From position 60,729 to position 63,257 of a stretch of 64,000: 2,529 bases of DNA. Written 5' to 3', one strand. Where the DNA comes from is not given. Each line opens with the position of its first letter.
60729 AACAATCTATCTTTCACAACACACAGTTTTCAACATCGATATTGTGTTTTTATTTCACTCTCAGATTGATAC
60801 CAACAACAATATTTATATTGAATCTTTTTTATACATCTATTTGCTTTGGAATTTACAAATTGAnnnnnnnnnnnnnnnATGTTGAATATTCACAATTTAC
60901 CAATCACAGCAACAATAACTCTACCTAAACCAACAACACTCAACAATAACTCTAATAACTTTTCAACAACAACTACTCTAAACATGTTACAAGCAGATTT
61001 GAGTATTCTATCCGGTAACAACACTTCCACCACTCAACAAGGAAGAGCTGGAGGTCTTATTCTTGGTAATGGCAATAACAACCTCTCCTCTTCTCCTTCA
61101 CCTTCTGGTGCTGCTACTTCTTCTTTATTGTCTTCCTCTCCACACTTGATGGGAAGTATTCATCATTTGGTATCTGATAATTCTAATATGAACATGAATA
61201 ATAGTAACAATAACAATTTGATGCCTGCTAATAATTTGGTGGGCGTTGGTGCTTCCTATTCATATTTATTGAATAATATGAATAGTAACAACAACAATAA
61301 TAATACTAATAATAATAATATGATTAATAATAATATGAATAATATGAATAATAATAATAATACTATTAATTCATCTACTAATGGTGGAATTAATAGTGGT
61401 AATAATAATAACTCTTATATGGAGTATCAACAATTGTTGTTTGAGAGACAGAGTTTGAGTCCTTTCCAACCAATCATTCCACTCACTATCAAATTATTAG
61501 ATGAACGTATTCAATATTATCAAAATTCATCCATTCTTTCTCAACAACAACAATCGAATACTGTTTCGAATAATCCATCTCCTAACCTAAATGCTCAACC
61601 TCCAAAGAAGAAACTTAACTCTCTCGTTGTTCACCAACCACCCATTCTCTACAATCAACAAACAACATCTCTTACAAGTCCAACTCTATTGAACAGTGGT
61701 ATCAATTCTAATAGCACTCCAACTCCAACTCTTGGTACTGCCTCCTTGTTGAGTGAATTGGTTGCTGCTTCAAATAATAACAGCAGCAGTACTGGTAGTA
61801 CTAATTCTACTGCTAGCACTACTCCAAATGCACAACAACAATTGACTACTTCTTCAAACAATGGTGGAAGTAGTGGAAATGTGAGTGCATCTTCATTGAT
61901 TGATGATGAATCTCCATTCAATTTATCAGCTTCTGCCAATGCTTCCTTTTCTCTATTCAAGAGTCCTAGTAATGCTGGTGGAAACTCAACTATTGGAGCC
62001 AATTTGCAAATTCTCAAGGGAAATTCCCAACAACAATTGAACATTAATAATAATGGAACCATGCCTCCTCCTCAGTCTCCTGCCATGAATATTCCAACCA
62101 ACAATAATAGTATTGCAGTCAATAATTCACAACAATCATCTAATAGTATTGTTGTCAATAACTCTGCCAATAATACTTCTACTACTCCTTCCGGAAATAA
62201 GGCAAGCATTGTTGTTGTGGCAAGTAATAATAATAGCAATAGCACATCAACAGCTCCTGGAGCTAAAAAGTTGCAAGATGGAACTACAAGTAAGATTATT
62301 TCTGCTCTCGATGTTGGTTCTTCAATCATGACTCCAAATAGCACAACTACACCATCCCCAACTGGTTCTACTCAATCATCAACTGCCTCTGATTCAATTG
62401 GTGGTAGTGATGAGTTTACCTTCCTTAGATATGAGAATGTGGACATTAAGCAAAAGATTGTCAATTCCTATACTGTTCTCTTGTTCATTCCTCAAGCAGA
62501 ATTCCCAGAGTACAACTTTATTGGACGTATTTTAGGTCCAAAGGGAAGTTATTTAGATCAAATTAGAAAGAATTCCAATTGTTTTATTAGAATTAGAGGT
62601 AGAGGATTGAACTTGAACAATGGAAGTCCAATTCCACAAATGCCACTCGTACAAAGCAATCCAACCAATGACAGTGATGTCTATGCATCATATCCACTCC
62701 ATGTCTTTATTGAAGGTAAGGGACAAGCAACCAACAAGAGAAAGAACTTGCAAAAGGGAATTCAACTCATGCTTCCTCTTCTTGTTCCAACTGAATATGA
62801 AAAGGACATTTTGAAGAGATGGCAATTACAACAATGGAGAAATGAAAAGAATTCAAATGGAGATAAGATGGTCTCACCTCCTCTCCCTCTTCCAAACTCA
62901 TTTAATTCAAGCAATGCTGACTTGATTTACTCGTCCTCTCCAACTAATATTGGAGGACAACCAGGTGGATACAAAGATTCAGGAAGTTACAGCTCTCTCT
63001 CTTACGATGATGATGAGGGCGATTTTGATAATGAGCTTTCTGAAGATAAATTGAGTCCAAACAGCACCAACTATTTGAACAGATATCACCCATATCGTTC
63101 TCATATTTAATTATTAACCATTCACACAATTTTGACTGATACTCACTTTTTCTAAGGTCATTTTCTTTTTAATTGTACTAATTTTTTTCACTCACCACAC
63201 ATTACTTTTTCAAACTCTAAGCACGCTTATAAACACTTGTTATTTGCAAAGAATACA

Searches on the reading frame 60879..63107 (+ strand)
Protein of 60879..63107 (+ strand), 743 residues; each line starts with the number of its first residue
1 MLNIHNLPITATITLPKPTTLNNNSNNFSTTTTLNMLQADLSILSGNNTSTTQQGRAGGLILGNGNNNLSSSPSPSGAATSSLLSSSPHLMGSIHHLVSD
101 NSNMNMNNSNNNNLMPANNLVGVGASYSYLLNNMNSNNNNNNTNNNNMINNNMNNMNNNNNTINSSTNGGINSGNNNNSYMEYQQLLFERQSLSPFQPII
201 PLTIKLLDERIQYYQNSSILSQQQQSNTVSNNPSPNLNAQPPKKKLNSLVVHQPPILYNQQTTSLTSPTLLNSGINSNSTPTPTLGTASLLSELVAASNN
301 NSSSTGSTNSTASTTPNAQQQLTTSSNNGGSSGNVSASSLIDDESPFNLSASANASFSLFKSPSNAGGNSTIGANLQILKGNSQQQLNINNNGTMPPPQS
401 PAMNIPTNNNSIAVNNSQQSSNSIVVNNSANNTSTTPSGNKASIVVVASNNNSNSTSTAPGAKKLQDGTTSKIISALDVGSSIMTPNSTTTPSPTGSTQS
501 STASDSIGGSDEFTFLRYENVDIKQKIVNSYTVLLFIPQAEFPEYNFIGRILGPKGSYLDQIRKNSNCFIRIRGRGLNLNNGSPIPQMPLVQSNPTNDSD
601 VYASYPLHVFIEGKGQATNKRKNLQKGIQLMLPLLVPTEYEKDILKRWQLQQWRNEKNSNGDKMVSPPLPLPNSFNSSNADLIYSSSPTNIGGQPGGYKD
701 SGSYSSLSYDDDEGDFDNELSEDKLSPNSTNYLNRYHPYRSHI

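Call 14: search_protein_families(library=pfam, proteins=[window:60879-63107:+], max_evalue=0.001)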
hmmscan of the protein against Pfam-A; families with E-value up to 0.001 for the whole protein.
window:60879-63107:+ (743 aa): 2 families
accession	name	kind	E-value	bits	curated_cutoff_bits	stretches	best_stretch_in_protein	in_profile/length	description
PF22675.2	KH-I_KHDC4-BBP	-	4.8e-12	46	30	1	542-635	2-75/76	KHDC4/BBP-like, KH-domain type I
PF00013.35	KH_1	-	0.00013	22.1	21.5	1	546-573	9-36/66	KH domain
